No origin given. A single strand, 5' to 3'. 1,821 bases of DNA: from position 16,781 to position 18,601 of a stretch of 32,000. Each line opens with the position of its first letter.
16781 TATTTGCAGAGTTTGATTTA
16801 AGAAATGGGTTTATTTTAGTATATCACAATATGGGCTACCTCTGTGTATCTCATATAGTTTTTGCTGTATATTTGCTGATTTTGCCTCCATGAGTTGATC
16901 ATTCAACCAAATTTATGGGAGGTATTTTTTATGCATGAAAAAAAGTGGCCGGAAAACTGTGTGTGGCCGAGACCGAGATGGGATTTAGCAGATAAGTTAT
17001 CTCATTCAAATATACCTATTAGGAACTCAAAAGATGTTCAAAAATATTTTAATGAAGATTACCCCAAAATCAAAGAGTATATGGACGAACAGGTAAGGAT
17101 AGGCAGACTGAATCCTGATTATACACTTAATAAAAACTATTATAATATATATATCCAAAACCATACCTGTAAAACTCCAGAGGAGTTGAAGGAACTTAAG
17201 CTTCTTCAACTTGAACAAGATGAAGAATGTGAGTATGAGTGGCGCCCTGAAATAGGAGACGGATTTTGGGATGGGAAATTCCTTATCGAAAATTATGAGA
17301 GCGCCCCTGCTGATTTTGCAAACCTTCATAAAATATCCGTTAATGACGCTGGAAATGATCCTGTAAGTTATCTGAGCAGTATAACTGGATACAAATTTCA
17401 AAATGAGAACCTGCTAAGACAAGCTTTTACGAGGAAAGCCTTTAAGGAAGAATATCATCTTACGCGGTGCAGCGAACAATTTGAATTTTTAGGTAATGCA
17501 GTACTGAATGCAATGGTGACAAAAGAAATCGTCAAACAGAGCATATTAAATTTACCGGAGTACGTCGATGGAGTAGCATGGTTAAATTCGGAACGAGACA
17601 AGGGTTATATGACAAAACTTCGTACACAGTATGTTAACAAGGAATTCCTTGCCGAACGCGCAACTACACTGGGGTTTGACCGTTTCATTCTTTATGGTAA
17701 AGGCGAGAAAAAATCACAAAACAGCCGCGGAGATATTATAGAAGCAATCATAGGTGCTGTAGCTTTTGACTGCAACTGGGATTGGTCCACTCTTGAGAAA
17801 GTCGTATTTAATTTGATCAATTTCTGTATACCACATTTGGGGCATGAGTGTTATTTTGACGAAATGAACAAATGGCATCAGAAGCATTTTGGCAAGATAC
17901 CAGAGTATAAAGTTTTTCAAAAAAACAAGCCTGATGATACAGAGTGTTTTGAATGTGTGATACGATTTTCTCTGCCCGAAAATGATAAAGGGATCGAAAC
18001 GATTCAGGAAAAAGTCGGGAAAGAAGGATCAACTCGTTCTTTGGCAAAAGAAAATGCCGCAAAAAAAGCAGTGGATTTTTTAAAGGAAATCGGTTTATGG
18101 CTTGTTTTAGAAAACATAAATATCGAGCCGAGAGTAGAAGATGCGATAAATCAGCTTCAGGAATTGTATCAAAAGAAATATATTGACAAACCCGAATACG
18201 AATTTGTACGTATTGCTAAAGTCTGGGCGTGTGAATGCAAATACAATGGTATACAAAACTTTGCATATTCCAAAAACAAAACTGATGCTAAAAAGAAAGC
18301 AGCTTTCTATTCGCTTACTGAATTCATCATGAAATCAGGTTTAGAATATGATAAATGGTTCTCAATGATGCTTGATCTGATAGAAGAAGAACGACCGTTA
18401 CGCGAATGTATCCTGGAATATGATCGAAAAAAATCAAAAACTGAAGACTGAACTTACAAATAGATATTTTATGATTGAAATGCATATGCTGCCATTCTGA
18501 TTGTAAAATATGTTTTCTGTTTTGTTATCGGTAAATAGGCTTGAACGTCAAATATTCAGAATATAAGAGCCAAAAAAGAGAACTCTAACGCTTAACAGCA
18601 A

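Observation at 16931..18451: An RNase III-family protein has a signature Asp-to-Asn change, two dsRBD-like modules and a novel N-terminal domain of about 175 aa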

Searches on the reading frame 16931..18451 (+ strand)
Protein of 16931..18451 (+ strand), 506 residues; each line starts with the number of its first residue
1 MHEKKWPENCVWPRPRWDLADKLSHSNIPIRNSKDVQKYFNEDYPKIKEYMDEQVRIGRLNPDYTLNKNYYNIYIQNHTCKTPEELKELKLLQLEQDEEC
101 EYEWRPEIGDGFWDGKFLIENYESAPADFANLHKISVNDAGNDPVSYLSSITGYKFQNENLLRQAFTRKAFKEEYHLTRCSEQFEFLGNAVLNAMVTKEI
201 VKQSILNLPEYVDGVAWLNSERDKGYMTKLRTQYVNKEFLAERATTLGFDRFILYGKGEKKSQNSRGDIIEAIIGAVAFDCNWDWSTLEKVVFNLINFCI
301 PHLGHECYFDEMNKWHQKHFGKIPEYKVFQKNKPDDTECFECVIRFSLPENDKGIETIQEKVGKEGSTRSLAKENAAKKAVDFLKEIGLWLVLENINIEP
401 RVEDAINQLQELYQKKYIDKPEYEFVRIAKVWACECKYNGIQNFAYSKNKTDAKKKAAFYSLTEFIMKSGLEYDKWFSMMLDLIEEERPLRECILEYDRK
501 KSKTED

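Call 3: search_protein_families(library=pfam, proteins=[window:16931-18448:+], max_evalue=1)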
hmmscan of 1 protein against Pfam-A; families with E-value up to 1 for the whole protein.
window:16931-18448:+ (506 aa): 5 families
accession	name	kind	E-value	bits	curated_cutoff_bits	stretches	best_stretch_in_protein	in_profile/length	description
PF14622.11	Ribonucleas_3_3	-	1.3e-15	58.1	35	1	158-280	1-110/128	Ribonuclease-III-like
PF00636.31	Ribonuclease_3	-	2e-13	51.4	27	1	182-281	1-101/102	Ribonuclease III domain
PF00035.32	dsrm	-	5.9e-08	33.6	23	2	405-458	1-59/66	Double-stranded RNA binding motif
PF03368.19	Dicer_dimer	-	0.0011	19.4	23.7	1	320-389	18-77/89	Dicer dimerisation domain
PF25137.1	ADH_Fe_C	-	0.12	12.4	27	1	340-400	98-158/194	Fe-containing alcohol dehydrogenase family, C-terminal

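Call 4: search_protein_families(library=ncbifam, proteins=[window:16931-18448:+], max_evalue=1)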
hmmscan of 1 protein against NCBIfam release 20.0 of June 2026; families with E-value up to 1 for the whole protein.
window:16931-18448:+ (506 aa): 1 family
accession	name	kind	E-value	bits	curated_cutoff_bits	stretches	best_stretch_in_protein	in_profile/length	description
TIGR02191.1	RNaseIII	equivalog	2.1e-31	109.1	166.25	2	151-382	4-217/219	ribonuclease III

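Call 8: find_homologous_proteins(query=window:16931-18448:+, max_evalue=0.001)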
Query window:16931-18448:+ (506 aa): 922 proteins with E <= 0.001 among 8000 candidates; the best 120 are listed.
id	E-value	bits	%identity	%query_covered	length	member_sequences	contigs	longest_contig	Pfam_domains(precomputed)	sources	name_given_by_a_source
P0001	0.0e+0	1161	98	100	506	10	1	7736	PF00636.32,PF14622.12,PF00035.33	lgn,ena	-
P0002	5.2e-197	674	61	99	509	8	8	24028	PF00636.32,PF14622.12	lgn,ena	-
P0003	1.6e-117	412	44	92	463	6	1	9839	PF00636.32,PF14622.12,PF00035.33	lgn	-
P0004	4.3e-111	390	42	94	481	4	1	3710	PF00636.32,PF14622.12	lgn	-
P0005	5.5e-111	390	42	92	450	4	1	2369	PF00636.32,PF14622.12,PF00035.33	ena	-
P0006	1.9e-110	388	43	93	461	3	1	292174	PF00636.32,PF14622.12,PF00035.33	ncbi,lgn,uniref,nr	ncbi:ribonuclease III domain-containing protein [Ruminococcus albus]|uniref:Ribonuclease 3 n=1 Tax=R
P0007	3.2e-108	381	42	95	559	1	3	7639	PF00636.32,PF14622.12,PF00035.33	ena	-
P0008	5.4e-108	380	43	92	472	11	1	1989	PF00636.32,PF14622.12,PF00035.33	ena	-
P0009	4.3e-107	377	42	92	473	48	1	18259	PF00636.32,PF14622.12,PF00035.33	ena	-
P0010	2.1e-106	375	42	92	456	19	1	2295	PF00636.32,PF14622.12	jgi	-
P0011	1.1e-105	373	42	93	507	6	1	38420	PF00636.32,PF14622.12,PF00035.33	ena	-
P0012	1.4e-105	372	41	93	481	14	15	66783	PF00636.32,PF14622.12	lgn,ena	-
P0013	1.7e-105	372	40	92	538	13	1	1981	PF00636.32,PF03368.20,PF14622.12,PF00035.33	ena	-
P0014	1.0e-104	369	42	93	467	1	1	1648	PF00636.32,PF14622.12,PF00035.33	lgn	-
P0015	1.1e-104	369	40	95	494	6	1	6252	PF00636.32,PF14622.12,PF00035.33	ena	-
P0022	5.1e-103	364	40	93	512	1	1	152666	PF00636.32,PF14622.12,PF00035.33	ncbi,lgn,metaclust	metaclust:status=active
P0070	2.3e-97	345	39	88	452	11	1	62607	PF00636.32,PF14622.12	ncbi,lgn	-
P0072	2.7e-97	345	41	92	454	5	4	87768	PF00636.32,PF14622.12,PF00035.33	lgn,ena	-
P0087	6.5e-95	337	40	95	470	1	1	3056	PF00636.32,PF14622.12,PF00035.33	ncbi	-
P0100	3.4e-93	331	39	95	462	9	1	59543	PF00636.32,PF14622.12,PF00035.33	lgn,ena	-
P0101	4.7e-93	331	39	93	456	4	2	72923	PF00636.32,PF14622.12,PF00035.33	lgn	-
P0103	5.8e-93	331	39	95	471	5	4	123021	PF00636.32,PF14622.12,PF00035.33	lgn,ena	-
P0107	1.0e-92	330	39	95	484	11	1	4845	PF00636.32,PF14622.12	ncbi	-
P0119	3.5e-92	328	40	92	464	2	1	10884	PF00636.32,PF14622.12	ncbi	-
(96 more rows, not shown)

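Call 9: search_solved_structures(query=window:16931-18448:+, max_evalue=0.01, show_alignments=3)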
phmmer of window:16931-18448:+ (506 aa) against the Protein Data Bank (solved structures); distinct sequences matched with E-value up to 0.01: 24.
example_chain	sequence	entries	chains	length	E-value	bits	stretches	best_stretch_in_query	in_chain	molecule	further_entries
3n3w_A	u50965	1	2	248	5.1e-12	48.5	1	148-350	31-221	Ribonuclease III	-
3o2r_A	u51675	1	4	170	3.4e-09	39.2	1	147-287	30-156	Ribonuclease III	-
2ez6_A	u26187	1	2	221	4.1e-07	32.4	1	148-295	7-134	Ribonuclease III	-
1yyk_A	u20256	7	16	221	1.4e-06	30.6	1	148-295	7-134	Ribonuclease III | Ribonuclease 3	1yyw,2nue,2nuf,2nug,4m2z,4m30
1yz9_A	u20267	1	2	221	3.4e-06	29.3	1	148-295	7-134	Ribonuclease III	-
1yyo_A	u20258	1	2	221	5.4e-06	28.7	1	148-295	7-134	Ribonuclease III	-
1rc7_A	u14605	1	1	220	6.2e-06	28.5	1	148-295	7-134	Ribonuclease III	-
2eb1_A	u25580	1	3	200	8.5e-06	28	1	153-203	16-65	Endoribonuclease Dicer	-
1i4s_A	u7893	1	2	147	1.1e-05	27.6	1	148-295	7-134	RIBONUCLEASE III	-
1jfz_A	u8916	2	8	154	1.1e-05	27.6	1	147-295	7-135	RIBONUCLEASE III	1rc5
1o0w_A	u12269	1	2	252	1.9e-05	26.9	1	133-362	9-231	Ribonuclease III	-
7r97_A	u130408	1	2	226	4.1e-05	25.7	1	148-300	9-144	Ribonuclease 3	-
3c4b_A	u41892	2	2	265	6.5e-05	25.1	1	152-204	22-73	Endoribonuclease Dicer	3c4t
8dfv_A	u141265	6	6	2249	0.00055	22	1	152-203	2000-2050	Endoribonuclease Dcr-1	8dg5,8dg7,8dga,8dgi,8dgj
21cb_A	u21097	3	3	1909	0.0015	20.6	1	153-203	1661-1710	Endoribonuclease Dicer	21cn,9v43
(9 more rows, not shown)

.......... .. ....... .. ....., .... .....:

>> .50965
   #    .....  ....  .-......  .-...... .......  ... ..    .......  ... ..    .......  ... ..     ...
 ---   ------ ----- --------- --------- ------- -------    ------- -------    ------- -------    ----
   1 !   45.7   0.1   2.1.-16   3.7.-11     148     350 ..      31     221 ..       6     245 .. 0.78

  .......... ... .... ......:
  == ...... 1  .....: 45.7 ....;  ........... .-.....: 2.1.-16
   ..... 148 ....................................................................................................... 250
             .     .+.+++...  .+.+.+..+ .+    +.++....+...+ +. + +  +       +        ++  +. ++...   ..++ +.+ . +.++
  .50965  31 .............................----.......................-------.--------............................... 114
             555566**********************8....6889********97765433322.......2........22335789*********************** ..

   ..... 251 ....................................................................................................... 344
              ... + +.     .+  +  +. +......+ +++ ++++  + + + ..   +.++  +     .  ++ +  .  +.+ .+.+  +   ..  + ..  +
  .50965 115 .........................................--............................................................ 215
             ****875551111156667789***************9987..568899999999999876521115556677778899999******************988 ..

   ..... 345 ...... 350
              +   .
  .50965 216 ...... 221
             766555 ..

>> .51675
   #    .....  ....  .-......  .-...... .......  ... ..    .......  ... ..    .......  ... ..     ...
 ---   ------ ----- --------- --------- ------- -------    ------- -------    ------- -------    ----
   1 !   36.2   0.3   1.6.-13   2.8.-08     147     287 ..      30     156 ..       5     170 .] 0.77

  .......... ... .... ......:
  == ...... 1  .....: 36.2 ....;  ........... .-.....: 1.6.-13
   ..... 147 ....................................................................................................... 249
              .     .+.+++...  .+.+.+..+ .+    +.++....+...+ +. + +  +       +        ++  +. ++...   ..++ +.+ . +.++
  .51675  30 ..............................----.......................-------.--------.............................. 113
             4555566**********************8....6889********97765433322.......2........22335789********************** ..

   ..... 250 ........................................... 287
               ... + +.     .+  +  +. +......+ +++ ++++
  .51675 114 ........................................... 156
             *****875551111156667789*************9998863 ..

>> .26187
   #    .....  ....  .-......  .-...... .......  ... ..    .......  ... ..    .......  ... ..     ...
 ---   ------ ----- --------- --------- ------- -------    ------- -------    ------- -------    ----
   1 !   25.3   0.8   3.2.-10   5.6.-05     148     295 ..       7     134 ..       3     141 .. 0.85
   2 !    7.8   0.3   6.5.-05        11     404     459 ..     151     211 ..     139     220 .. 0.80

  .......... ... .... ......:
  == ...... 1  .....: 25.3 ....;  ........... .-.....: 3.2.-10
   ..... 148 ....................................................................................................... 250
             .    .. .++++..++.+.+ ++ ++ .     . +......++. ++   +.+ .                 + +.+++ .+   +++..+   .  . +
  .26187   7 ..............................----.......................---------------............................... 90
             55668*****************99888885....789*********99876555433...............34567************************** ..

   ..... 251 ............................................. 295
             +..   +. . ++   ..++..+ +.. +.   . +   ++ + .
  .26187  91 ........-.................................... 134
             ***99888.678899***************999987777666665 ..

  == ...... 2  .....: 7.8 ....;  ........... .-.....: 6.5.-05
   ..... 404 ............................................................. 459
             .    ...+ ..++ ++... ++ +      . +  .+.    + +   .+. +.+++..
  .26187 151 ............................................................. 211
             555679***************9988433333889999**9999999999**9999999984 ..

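Call 13: find_encoding_contigs(protein=window:16931-18451:+, flank=10000, max_places=4)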
Protein window:16931-18451:+ (506 aa): 23 contigs read that carry it; 4 places shown.
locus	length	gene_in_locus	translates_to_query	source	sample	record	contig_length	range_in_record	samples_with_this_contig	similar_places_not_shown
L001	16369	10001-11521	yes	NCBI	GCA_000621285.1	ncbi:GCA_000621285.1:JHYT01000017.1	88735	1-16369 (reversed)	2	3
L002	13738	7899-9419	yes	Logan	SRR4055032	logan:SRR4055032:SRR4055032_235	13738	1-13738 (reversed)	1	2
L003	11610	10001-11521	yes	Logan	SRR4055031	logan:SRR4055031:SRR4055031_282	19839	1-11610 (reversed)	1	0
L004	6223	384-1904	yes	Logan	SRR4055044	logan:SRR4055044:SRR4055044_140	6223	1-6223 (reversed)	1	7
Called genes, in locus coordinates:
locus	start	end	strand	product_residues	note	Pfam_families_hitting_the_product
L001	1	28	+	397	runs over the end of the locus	-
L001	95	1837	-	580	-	PF13306:LRR_5, PF00404:Dockerin_1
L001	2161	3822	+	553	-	PF07728:AAA_5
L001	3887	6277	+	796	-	PF11775:CobT_C (faint), PF00092:VWA (weak)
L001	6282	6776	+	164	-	-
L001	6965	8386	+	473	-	-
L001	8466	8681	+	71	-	-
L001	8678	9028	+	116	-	-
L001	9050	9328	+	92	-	-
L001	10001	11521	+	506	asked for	PF14622:Ribonucleas_3_3, PF00636:Ribonuclease_3, PF00035:dsrm (faint)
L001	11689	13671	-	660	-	PF01751:Toprim, PF01131:Topoisom_bac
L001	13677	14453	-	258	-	PF00481:PP2C (faint), PF13672:PP2C_2 (faint)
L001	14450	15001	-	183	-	-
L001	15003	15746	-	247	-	PF13255:DUF4046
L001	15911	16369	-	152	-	?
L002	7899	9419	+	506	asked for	PF14622:Ribonucleas_3_3, PF00636:Ribonuclease_3, PF00035:dsrm (faint)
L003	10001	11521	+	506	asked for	PF14622:Ribonucleas_3_3, PF00636:Ribonuclease_3, PF00035:dsrm (faint)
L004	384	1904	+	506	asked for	PF14622:Ribonucleas_3_3, PF00636:Ribonuclease_3, PF00035:dsrm (faint)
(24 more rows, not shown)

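Call 14: find_encoding_contigs(protein=P0002, flank=10000, max_places=3)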
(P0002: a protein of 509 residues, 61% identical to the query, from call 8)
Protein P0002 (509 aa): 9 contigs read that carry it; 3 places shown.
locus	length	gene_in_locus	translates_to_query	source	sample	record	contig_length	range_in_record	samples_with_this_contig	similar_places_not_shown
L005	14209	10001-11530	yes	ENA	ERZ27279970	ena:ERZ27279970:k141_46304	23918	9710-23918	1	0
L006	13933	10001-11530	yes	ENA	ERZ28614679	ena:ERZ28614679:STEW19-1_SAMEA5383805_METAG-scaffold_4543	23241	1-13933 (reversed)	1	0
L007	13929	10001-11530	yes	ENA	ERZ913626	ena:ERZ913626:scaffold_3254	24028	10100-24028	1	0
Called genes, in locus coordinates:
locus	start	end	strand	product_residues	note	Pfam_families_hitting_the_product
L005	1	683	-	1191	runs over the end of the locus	PF07523:Big_3, PF00041:fn3 (weak)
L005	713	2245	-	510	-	PF00404:Dockerin_1, PF00246:Peptidase_M14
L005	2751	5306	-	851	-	PF00959:Phage_lysozyme, PF27506:EGF_ATRAID_C (faint), PF00041:fn3 (faint), PF21910:GH85_C (faint)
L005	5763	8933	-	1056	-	PF05257:CHAP, PF00652:Ricin_B_lectin (weak), PF14200:RicinB_lectin_2, PF00652:Ricin_B_lectin (weak), PF14200:RicinB_lectin_2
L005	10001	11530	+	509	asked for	PF14622:Ribonucleas_3_3, PF00636:Ribonuclease_3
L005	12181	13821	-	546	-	PF14567:SUKH_5 (weak), PF09346:SMI1_KNR4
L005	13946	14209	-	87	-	?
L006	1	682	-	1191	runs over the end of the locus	PF07523:Big_3, PF00041:fn3 (weak)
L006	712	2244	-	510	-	PF00404:Dockerin_1, PF00246:Peptidase_M14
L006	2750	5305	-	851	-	PF00959:Phage_lysozyme, PF27506:EGF_ATRAID_C (faint), PF00041:fn3 (faint), PF21910:GH85_C (faint)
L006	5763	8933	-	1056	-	PF05257:CHAP, PF00652:Ricin_B_lectin (weak), PF14200:RicinB_lectin_2, PF00652:Ricin_B_lectin (weak), PF14200:RicinB_lectin_2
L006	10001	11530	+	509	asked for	PF14622:Ribonucleas_3_3, PF00636:Ribonuclease_3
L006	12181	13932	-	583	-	?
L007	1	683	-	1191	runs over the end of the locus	PF07523:Big_3, PF00041:fn3 (weak)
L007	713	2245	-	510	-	PF00404:Dockerin_1, PF00246:Peptidase_M14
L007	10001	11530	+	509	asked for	PF14622:Ribonucleas_3_3, PF00636:Ribonuclease_3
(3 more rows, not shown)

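Call 15: find_encoding_contigs(protein=P0006, flank=10000, max_places=2)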
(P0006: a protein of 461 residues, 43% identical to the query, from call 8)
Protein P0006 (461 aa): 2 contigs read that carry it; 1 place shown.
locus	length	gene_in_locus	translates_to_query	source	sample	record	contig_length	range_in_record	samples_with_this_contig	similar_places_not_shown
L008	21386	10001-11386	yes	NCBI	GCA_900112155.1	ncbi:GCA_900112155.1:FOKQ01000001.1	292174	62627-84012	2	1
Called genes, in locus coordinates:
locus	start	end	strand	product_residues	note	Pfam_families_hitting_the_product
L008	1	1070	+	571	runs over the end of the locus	PF01609:DDE_Tnp_1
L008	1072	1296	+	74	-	-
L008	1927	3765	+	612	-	PF13522:GATase_6, PF13537:GATase_7, PF01380:SIS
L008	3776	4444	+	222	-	PF00132:Hexapep (faint), PF25084:LbH_EIF2B, PF25087:GMPPB_C (weak)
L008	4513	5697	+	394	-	PF14907:NTP_transf_5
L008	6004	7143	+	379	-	PF13304:AAA_21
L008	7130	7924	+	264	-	-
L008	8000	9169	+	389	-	PF14175:YaaC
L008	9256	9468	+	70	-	-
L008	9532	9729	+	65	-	-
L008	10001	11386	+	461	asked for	PF14622:Ribonucleas_3_3, PF00636:Ribonuclease_3, PF00035:dsrm (faint)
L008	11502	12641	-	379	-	-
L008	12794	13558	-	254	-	PF00149:Metallophos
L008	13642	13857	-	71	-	-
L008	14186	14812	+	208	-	PF01807:Zn_ribbon_DnaG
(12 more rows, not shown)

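Call 16: find_encoding_contigs(protein=P0103, flank=10000, max_places=2)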
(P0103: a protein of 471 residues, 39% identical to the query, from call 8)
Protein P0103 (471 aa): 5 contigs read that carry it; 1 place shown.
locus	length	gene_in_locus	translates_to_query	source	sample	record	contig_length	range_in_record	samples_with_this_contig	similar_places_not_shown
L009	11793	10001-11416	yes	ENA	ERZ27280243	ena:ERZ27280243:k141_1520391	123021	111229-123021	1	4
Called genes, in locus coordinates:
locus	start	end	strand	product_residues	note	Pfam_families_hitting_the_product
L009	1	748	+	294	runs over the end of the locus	PF14907:NTP_transf_5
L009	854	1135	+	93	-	-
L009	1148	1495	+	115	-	-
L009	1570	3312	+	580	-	PF02463:SMC_N (faint), PF13476:AAA_23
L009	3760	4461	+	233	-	-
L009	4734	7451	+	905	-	PF13086:AAA_11 (faint), PF13245:AAA_19, PF13604:AAA_30, PF01443:Viral_helicase1, PF09848:SLFN-g3_helicase (weak), PF01443:Viral_helicase1, PF13538:UvrD_C_2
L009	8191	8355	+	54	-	-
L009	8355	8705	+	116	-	PF12844:HTH_19, PF13560:HTH_31, PF01381:HTH_3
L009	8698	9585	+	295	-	PF00078:RVT_1 (weak)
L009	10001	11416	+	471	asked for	PF14622:Ribonucleas_3_3, PF00636:Ribonuclease_3, PF00035:dsrm (weak)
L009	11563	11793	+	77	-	?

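Call 20: predict_structure(alignment_id=A1)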
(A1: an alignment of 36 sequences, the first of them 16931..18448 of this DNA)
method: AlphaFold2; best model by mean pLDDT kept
length: 506 residues; sequences in the alignment: 36
mean_pLDDT: 84.0   pTM: 0.64
mean pLDDT of the five models: 84.0, 83.6, 82.5, 81.9, 78.6
residues with pLDDT >= 90: 179; 70-90: 273; 50-70: 37; < 50: 17
segments of 3 or more residues with pLDDT < 50: 207-219
pLDDT, mean of each block of 10 residues (from residue 1): 71 83 74 75 92 95 92 86 87 84 87 91 87 78 86 89 94 90 95 88 58 45 70 88 89 92 93 96 91 85 67 82 83 81 89 85 85 89 80 69 91 85 91 88 91 95 81 79 89 83 59
secondary structure, 60 per line:
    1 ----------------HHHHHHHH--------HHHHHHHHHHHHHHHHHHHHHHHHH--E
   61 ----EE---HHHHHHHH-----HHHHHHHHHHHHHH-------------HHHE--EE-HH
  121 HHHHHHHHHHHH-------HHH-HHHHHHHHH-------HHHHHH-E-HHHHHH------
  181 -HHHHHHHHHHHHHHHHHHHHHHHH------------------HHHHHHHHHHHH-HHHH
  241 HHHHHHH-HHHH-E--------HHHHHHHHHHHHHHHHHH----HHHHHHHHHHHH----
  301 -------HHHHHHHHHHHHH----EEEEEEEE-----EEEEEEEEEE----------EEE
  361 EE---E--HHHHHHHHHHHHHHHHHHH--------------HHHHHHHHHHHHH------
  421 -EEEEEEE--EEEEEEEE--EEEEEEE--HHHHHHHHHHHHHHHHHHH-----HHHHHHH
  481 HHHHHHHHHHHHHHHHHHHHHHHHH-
elements in order: H17-24 H33-57 H70-77 H83-96 H119-132 H144-152 H160-165 H169-174 H182-205 H224-235 H237-247 H249-252 H263-280 H285-296 H308-320 E325-332 E338-347 E358-362 H369-387 H402-414 E422-428 E431-438 E441-447 H450-468 H474-505
